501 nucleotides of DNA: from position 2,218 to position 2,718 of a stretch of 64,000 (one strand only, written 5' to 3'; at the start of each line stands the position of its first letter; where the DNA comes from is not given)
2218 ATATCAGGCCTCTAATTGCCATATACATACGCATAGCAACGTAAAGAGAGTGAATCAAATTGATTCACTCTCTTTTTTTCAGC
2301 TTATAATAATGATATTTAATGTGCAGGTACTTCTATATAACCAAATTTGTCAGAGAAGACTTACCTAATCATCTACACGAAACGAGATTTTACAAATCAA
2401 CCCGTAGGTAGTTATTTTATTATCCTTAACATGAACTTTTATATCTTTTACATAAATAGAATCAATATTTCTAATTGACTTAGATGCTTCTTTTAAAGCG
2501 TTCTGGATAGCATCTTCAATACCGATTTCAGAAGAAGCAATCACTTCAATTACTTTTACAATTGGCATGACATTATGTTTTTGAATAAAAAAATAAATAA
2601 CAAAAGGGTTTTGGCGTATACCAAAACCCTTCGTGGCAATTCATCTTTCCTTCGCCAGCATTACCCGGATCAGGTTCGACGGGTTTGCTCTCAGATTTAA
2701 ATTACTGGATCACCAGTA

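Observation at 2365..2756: TPP riboswitch wired to a stand-alone dodecin gene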

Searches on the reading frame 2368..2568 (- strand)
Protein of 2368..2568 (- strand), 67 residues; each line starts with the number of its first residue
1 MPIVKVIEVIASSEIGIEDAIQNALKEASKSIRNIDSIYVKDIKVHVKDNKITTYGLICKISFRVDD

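Call 5: search_protein_families(library=pfam, proteins=[window:2368-2568:-], max_evalue=10)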
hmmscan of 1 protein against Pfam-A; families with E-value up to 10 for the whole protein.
seq(67 aa): 2 families
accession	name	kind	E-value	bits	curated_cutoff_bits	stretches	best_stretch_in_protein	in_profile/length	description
PF07311.17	Dodecin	-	3e-25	88.8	22.5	1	3-66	1-64/64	Dodecin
PF12179.13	IKKbetaNEMObind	-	0.2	11.9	25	1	18-36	15-33/37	I-kappa-kinase-beta NEMO binding domain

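Call 6: search_protein_families(library=ncbifam, proteins=[window:2368-2568:-], max_evalue=10)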
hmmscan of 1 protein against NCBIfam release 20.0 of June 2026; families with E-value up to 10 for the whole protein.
seq(67 aa): 2 families
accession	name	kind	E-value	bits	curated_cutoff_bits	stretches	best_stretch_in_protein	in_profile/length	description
NF043052.1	DodecBact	equivalog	3.9e-18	65.4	75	1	4-66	5-67/67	dodecin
NF041389.1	dodecin_Halo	equivalog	8.1e-07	29.3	100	1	5-65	4-64/65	dodecin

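Call 9: find_homologous_proteins(query=window:2368-2568:-)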
Query seq(67 aa) (67 aa): 853 proteins with E <= 0.001 among 854 candidates; the best 120 are listed.
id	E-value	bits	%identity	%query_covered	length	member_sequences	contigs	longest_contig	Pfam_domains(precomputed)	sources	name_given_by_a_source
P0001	1.3e-33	131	100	100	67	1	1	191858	PF07311.18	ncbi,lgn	-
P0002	3.1e-32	126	97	100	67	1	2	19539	PF07311.18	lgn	-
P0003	4.2e-32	126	96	100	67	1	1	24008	PF07311.18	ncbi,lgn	-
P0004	3.3e-30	120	92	99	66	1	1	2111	PF07311.18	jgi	jgi:dodecin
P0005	3.3e-30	120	91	100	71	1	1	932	PF07311.18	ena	-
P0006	3.8e-30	120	92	99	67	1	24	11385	PF07311.18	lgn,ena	-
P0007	5.1e-30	119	91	99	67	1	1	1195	PF07311.18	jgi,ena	jgi:dodecin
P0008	5.2e-30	119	91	99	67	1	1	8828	PF07311.18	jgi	jgi:dodecin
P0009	6.8e-30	119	88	100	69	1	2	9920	PF07311.18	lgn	-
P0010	6.9e-30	119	91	100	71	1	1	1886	PF07311.18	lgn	-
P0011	1.1e-29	118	91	99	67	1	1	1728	PF07311.18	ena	-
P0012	1.1e-29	118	89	99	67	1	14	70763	PF07311.18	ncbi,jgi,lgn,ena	jgi:dodecin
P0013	1.3e-29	118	91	100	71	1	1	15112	PF07311.18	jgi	jgi:hypothetical protein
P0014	1.8e-29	118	88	100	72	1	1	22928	PF07311.18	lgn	-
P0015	1.9e-29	118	87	100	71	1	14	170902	PF07311.18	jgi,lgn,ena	jgi:Uncharacterized conserved protein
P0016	2.2e-29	117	89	99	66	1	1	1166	PF07311.18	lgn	-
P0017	2.8e-29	117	87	100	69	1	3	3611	PF07311.18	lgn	-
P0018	4.4e-29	116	89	99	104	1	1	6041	PF07311.18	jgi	-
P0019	4.9e-29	116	88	100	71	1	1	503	PF07311.18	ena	-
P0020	4.9e-29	116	85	100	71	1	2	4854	PF07311.18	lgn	-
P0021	5.2e-29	116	87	100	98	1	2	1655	PF07311.18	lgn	-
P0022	7.9e-29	116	88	100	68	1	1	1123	PF07311.18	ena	-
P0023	9.4e-29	115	88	100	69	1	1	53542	PF07311.18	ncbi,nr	ncbi:MAG: dodecin domain-containing protein [Chitinophagaceae bacterium]|nr:dodecin domain-containin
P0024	1.1e-28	115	88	100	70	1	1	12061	PF07311.18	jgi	jgi:dodecin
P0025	1.6e-28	115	85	100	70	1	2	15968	PF07311.18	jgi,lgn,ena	-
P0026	1.9e-28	114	88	100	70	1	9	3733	PF07311.18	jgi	jgi:dodecin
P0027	1.9e-28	114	88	100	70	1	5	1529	PF07311.18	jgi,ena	jgi:flavin-binding protein dodecin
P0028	2.3e-28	114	87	100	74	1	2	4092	PF07311.18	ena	-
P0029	2.4e-28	114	87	100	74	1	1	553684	PF07311.18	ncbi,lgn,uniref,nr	ncbi:dodecin family protein [Chitinophaga tropicalis]|uniref:Dodecin domain-containing protein n=1 T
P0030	2.6e-28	114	87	100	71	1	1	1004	PF07311.18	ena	-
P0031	2.9e-28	114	88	99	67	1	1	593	PF07311.18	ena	-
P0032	4.1e-28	113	85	100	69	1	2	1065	PF07311.18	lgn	-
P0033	4.6e-28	113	88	100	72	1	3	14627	PF07311.18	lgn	-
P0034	4.7e-28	113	87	100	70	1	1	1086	PF07311.18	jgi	jgi:dodecin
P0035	5.3e-28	113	88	99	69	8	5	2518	PF07311.18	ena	-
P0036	7.4e-28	113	85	100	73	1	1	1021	PF07311.18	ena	-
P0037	8.3e-28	112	86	99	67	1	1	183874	PF07311.18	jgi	jgi:flavin-binding protein dodecin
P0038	8.4e-28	112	82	100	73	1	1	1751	PF07311.18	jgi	jgi:dodecin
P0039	8.8e-28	112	85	100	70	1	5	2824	PF07311.18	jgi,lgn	jgi:flavin-binding protein dodecin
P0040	9.8e-28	112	85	99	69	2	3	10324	PF07311.18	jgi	jgi:dodecin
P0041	1.0e-27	112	85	100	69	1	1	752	PF07311.18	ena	-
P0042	1.0e-27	112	84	100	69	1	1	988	PF07311.18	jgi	-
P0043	1.1e-27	112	85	100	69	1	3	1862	PF07311.18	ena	-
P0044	1.3e-27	112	84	100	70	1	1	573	PF07311.18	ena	-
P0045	1.4e-27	112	82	100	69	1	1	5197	PF07311.18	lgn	-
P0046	1.4e-27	112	82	100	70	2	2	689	PF07311.18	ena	-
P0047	1.5e-27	112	84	100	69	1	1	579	PF07311.18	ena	-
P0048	1.5e-27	112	85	100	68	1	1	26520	PF07311.18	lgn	-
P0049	1.6e-27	112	85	100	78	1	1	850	PF07311.18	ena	-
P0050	1.7e-27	112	82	100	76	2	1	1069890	PF07311.18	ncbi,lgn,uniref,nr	ncbi:dodecin family protein [Longitalea luteola]|uniref:dodecin family protein n=1 Tax=Longitalea lu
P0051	1.7e-27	111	82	100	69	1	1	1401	PF07311.18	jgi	jgi:dodecin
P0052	1.7e-27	111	80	99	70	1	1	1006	PF07311.18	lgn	-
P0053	1.8e-27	111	82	100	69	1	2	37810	PF07311.18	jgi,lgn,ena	jgi:dodecin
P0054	1.8e-27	111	82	100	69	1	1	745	PF07311.18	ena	-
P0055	2.5e-27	111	82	100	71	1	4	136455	PF07311.18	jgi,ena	jgi:Uncharacterized conserved protein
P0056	2.6e-27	111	83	99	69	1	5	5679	PF07311.18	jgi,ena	jgi:dodecin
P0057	2.7e-27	111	86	99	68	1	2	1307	PF07311.18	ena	-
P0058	2.8e-27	111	82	100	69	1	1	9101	PF07311.18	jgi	jgi:flavin-binding protein dodecin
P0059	2.9e-27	111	85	99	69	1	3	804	PF07311.18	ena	-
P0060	3.1e-27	111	84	100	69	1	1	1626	PF07311.18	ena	-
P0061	4.0e-27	110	82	100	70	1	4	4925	PF07311.18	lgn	-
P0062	4.2e-27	110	82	100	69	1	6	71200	PF07311.18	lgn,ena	-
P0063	4.5e-27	110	82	100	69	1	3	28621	PF07311.18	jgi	jgi:dodecin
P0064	4.5e-27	110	82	100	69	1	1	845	PF07311.18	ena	-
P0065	4.6e-27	110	79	99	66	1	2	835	PF07311.18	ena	-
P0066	4.8e-27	110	83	99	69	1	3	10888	PF07311.18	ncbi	-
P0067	4.9e-27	110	84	100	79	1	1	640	PF07311.18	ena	-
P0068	5.1e-27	110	81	100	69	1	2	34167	PF07311.18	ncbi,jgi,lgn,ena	-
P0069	5.1e-27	110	82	100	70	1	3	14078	PF07311.18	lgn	-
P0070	5.2e-27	110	82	100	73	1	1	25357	PF07311.18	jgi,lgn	jgi:hypothetical protein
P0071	5.4e-27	110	81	100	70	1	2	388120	PF07311.18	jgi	-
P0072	5.5e-27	110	81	100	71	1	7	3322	PF07311.18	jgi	jgi:flavin-binding protein dodecin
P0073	5.5e-27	110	79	100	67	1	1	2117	PF07311.18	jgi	-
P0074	6.2e-27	110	84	100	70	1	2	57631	PF07311.18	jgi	jgi:dodecin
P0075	6.7e-27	110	82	100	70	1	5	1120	PF07311.18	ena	-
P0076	7.1e-27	110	79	100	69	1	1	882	PF07311.18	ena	-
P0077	7.5e-27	109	82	99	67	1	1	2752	PF07311.18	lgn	-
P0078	7.7e-27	109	82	99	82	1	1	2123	PF07311.18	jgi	jgi:dodecin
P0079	9.1e-27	109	83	99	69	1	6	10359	PF07311.18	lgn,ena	-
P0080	9.3e-27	109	84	100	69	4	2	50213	PF07311.18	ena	-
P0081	9.8e-27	109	81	100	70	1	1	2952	PF07311.18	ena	-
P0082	9.9e-27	109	84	100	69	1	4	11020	PF07311.18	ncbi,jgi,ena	ncbi:MAG TPA: dodecin family protein [Chitinophagaceae bacterium]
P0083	9.9e-27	109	82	100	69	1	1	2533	PF07311.18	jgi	jgi:dodecin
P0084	1.1e-26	109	80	99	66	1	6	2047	PF07311.18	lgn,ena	-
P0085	1.1e-26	109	80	99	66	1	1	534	PF07311.18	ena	-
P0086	1.1e-26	109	83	99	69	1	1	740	PF07311.18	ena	-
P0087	1.1e-26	109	82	100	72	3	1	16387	PF07311.18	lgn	-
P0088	1.2e-26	109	81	100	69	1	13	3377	PF07311.18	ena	-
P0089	1.3e-26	109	79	100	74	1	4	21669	PF07311.18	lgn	-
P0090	1.3e-26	109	81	100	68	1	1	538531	PF07311.18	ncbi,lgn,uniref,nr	ncbi:hypothetical protein CLV51_10598 [Chitinophaga niastensis]|uniref:Flavin-binding protein dodeci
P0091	1.4e-26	109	79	100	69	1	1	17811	PF07311.18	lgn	-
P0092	1.5e-26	109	81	100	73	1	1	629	PF07311.18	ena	-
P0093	1.5e-26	109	79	99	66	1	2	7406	PF07311.18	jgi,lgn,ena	-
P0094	1.5e-26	108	79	99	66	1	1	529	PF07311.18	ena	-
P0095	1.6e-26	108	81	100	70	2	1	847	PF07311.18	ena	-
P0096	1.6e-26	108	82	100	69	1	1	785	PF07311.18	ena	-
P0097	1.7e-26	108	82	100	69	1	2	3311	PF07311.18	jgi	jgi:dodecin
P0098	1.7e-26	108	85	99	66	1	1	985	PF07311.18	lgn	-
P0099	1.7e-26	108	81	100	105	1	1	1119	PF07311.18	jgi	jgi:flavin-binding protein dodecin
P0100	1.9e-26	108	81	100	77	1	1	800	PF07311.18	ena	-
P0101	1.9e-26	108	79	100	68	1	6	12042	PF07311.18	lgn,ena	-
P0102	2.1e-26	108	79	100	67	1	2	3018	PF07311.18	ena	-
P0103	2.1e-26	108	83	97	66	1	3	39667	PF07311.18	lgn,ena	-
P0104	2.2e-26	108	81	100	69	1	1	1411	PF07311.18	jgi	jgi:flavin-binding protein dodecin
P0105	2.3e-26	108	81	100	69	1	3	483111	PF07311.18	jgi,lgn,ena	jgi:flavin-binding protein dodecin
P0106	2.4e-26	108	82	100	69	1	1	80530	PF07311.18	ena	-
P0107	2.4e-26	108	78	97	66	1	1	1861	PF07311.18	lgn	-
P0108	2.4e-26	108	82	99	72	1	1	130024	PF07311.18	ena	-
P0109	2.5e-26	108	79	100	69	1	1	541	PF07311.18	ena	-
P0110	2.5e-26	108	79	100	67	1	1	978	PF07311.18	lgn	-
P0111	2.6e-26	108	78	100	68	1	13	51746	PF07311.18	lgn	-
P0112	2.7e-26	108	80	99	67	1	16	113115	PF07311.18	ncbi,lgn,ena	-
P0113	2.8e-26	108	77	99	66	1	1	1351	PF07311.18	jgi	jgi:flavin-binding protein dodecin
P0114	2.8e-26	108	81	100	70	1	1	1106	PF07311.18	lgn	-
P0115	2.8e-26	108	77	99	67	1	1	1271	PF07311.18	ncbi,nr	ncbi:MAG: dodecin domain-containing protein [Chitinophagaceae bacterium]|nr:MAG: dodecin domain-cont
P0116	2.8e-26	108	78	100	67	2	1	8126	PF07311.18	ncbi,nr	ncbi:MAG TPA: dodecin family protein [Agriterribacter sp.]|nr:dodecin family protein [Agriterribacte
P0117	2.9e-26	108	81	100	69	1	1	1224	PF07311.18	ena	-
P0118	2.9e-26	108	82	100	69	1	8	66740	PF07311.18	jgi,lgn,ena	jgi:flavin-binding protein dodecin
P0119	3.0e-26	108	82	99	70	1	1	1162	PF07311.18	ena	-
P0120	3.2e-26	107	91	79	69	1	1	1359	PF07311.18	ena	-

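Call 10: search_solved_structures(query=window:2368-2568:-, max_evalue=1, show_alignments=5)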
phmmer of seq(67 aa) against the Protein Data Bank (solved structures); distinct sequences matched with E-value up to 1: 16.
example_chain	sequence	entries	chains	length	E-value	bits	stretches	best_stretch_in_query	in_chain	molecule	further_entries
2vyx_A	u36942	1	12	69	3.1e-08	36.9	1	3-66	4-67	TTHA1431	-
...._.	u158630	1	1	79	3.1e-08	36.9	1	5-67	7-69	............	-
2v18_A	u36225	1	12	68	4.3e-08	36.5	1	3-66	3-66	DODECIN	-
2cz8_A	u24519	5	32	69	4.3e-08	36.5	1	3-66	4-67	tt0972 protein | HYPOTHETICAL PROTEIN TTHA1431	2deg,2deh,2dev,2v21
2v19_A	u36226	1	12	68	1.2e-07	35.1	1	3-66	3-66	DODECIN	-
2yj0_A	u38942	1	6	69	2e-07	34.4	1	5-67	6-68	DODECIN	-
2yiz_A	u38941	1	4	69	2.1e-07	34.3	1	5-67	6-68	DODECIN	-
3oqt_A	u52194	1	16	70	2.1e-07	34.3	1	5-67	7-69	Rv1498A PROTEIN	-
2ux9_A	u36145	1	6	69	2.7e-07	34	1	3-66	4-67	DODECIN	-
6ri3_A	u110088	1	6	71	5.8e-07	32.9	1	5-67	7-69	dodecin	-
6r1e_A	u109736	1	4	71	1.3e-06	31.8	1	5-66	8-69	dodecin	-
2vxa_A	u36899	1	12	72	2e-06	31.2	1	3-65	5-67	DODECIN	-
4yxx_A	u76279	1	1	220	0.0026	21.5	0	4-30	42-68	dTor_6x35L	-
7zc6_C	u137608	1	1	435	0.043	17.7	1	10-46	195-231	RnfC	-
8sk7_X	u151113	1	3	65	0.21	15.5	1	24-61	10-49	HA_20 minibinder (RFdiffusion-designed)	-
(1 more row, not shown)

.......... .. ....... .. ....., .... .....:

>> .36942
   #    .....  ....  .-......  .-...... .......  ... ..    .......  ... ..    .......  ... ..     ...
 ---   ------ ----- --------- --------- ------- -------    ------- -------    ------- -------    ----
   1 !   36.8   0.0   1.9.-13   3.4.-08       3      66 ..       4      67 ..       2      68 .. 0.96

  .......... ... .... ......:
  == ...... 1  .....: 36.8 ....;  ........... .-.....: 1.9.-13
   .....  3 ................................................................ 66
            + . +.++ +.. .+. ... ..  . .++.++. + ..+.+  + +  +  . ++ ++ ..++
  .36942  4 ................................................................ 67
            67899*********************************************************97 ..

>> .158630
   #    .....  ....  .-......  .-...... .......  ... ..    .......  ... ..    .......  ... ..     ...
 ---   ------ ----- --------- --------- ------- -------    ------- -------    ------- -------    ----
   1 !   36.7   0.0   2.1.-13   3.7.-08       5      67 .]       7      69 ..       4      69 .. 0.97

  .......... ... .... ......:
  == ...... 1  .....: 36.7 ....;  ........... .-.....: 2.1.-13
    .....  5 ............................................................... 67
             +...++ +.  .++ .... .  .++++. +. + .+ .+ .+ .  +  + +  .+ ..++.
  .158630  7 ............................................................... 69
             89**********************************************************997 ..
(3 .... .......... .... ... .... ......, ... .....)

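Call 12: find_related_loci(query=A1, collection=genome_contigs, flank=3000)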
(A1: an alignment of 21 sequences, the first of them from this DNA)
Query A1 (67 aa) in genome_contigs; peptide patterns used: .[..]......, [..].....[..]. (x = any residue, [..] = any of these).
599 stretches matched a pattern (row limit reached: there are more); 533 encode a relative of the query (tblastn E <= 1e-3); the best 80 are kept; 80 distinct loci.
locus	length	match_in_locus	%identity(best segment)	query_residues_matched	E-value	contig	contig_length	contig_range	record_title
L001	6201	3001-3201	96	1-67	4e-38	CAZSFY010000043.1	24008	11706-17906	MAG TPA_asm: uncultured Chitinophagaceae bacterium isolate SRP344714_co1_367 genome assembly, contig: NODE_4033_length_2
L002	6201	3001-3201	88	1-67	9e-35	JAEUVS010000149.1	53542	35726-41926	MAG: Chitinophagaceae bacterium isolate new MAG-387 k141_1971698, whole genome shotgun sequence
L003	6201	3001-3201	87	1-67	2e-34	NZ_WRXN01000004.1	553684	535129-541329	Chitinophaga tropicalis strain ysch24 NODE_4_length_553684_cov_23.014186, whole genome shotgun sequence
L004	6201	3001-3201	82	1-67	1e-33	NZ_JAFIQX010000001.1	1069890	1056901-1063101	Longitalea luteola strain SYSU D00799 NODE_1_length_1069890_cov_14.034423, whole genome shotgun sequence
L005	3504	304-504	84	1-67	5e-33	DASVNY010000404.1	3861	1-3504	MAG TPA_asm: Chitinophagaceae bacterium isolate SMAG_U3139 k141_23601, whole genome shotgun sequence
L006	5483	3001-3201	81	1-67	1e-32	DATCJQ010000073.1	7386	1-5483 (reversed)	MAG TPA_asm: Flavihumibacter sp. isolate SMAG_U7074 k141_89228, whole genome shotgun sequence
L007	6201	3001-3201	78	1-67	3e-32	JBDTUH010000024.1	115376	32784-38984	MAG: Chitinophagaceae bacterium isolate cluster3_bin.4 NODE_247_length_115376_cov_13.380130, whole genome shotgun sequen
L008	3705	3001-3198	76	1-66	2e-32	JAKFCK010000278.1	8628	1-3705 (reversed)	MAG: Chitinophagaceae bacterium isolate LC019 contig-124_11925, whole genome shotgun sequence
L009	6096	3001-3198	79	1-66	6e-32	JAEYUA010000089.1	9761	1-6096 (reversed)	MAG: Bacteroidetes bacterium isolate OH_CBlB_150 k127_2881201, whole genome shotgun sequence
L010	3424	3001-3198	82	1-66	5e-32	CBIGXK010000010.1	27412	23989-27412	MAG TPA_asm: uncultured bacterium isolate SRR17255078_metabat2_11 genome assembly, contig: ERZ27337264.182, whole genome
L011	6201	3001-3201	78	1-67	6e-32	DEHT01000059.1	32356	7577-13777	MAG TPA_asm: Chitinophagaceae bacterium UBA2793 UBA2793_contig_10441, whole genome shotgun sequence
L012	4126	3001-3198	79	1-66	6e-32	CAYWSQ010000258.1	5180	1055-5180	MAG TPA_asm: uncultured Flavisolibacter sp. isolate SRP323723_co1_17 genome assembly, contig: NODE_13879_length_5180_cov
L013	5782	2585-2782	80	1-66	6e-32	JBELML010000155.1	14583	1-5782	MAG: Saprospiraceae bacterium isolate REMEI175_ass_metaspades_bin.13 NODE_2598_length_14583_cov_24.119838, whole genome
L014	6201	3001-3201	78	1-67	4e-32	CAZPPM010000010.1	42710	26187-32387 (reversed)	MAG TPA_asm: uncultured Citrobacter sp. isolate SRP344714_co1_286 genome assembly, contig: NODE_1869_length_42710_cov_6.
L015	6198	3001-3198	80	1-66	4e-32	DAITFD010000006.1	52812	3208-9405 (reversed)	MAG TPA_asm: Chitinophagaceae bacterium isolate CTOTU58 NODE_358_length_52812_cov_3.128703, whole genome shotgun sequenc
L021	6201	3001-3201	81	1-67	7e-32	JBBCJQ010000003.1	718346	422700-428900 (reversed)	MAG: Chitinophagaceae bacterium isolate MAG_CPA_39 P10A_000000042260, whole genome shotgun sequence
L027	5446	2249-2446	76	1-66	1e-31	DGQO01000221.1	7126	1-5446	MAG TPA_asm: Chitinophagaceae bacterium UBA4412 UBA4412_contig_6774, whole genome shotgun sequence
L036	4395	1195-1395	76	1-67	2e-31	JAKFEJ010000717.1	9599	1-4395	MAG: Chitinophagaceae bacterium isolate LC070 contig-124_6235, whole genome shotgun sequence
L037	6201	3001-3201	76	1-67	2e-31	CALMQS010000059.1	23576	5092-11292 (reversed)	MAG TPA_asm: uncultured Sphingobacteriales bacterium isolate SRR1763383_bin.86_CONCOCT_v1.1_MAG genome assembly, contig:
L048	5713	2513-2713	78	1-67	7e-31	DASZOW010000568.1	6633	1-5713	MAG TPA_asm: Puia sp. isolate SMAG_U5955 k141_346843, whole genome shotgun sequence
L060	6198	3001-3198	76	1-66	7e-31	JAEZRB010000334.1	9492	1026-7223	MAG: Bacteroidetes bacterium isolate OH_PBB_119 k127_967829, whole genome shotgun sequence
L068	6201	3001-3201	75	1-67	9e-31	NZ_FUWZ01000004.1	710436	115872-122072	Chitinophaga eiseniae strain DSM 22224, whole genome shotgun sequence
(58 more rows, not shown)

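Call 19: find_related_loci(query=window:2368-2568:-, collection=metagenome_contigs, flank=2000)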
Query seq(67 aa) (67 aa) in metagenome_contigs; peptide patterns used: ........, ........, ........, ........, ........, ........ (x = any residue, [..] = any of these).
600 stretches matched a pattern (row limit reached: there are more); 249 encode a relative of the query (tblastn E <= 1e-3); the best 80 are kept; 80 distinct loci.
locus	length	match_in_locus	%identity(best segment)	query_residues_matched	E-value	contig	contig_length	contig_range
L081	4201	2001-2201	87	1-67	1e-35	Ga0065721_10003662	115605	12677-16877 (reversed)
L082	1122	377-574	89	1-66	2e-36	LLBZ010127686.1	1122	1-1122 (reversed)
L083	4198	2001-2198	89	1-66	2e-35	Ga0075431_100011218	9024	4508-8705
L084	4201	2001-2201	82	1-67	5e-34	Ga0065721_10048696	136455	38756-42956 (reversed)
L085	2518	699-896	88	1-66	5e-34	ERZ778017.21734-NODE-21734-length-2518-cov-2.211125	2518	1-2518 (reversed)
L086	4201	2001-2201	85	1-67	1e-33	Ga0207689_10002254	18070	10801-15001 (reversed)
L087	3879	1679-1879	85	1-67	1e-33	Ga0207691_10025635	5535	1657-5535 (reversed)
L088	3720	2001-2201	84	1-67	3e-33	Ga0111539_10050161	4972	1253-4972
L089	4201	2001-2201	81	1-67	8e-33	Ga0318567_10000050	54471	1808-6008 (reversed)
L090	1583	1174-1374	81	1-67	2e-33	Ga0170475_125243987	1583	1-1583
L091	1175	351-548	80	1-66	3e-33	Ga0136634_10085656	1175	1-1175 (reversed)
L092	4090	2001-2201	82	1-67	1e-32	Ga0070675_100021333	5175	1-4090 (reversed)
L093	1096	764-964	81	1-67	1e-33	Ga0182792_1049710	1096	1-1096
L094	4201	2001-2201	82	1-67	3e-32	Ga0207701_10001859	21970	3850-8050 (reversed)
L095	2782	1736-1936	81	1-67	4e-32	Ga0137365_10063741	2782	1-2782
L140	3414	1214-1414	72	1-67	2e-30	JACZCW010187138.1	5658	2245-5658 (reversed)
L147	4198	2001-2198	76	1-66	1e-30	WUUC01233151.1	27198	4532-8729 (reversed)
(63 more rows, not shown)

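Call 29: find_encoding_contigs(protein=P0002, flank=2500, max_places=4)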
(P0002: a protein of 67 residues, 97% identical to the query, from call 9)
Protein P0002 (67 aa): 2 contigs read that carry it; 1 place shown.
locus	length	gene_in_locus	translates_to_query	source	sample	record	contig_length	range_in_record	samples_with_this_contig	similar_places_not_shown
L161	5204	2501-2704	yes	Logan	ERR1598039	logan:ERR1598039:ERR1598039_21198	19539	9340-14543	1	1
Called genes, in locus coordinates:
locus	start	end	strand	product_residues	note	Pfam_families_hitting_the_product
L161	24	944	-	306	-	PF01464:SLT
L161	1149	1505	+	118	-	PF14079:DUF4260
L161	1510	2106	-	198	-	PF13628:DUF4142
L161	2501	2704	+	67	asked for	PF07311:Dodecin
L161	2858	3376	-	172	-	-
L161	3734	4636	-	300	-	-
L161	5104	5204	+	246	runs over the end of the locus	PF00691:OmpA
